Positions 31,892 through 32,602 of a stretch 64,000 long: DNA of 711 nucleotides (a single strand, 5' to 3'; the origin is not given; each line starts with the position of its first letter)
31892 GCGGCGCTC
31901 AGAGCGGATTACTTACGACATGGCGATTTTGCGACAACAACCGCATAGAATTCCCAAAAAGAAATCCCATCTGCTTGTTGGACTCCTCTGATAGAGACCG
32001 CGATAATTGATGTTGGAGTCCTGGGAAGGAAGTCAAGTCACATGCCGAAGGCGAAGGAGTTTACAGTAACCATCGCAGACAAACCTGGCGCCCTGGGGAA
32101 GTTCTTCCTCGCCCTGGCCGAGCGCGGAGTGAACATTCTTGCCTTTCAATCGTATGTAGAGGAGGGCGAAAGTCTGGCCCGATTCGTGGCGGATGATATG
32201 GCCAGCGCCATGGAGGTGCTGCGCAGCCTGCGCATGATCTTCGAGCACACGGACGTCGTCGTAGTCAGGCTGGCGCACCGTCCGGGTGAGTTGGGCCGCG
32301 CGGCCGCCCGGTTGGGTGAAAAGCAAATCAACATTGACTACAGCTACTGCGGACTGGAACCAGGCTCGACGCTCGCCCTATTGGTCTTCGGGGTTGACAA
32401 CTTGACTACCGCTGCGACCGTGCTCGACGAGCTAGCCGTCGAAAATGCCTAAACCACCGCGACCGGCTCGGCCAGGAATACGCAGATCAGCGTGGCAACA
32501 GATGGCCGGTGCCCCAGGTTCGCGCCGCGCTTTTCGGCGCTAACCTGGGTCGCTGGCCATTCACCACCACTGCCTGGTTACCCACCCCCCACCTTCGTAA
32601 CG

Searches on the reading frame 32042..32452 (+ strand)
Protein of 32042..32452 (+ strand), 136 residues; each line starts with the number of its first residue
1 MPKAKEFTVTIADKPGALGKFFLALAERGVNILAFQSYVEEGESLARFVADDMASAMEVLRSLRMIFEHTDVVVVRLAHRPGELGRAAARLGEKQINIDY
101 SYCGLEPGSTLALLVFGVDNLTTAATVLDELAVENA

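Call 15: search_protein_families(library=pfam, proteins=[window:32042-32452:+], max_evalue=0.001)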
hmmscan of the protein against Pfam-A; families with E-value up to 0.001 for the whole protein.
window:32042-32452:+ (136 aa): 4 families
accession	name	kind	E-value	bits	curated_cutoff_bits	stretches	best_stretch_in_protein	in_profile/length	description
PF01842.31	ACT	-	1.3e-11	44.5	27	1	9-49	5-48/66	ACT domain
PF19571.5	ACT_8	-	2.8e-08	34.1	23.5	1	6-128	5-125/141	ACT domain pair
PF22629.2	ACT_AHAS_ss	-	3.4e-06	27.6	27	0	79-131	7-59/67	AHAS small subunit-like ACT domain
PF22468.2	ACT_9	-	0.00015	21.9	27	0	12-35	9-32/61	ACT domain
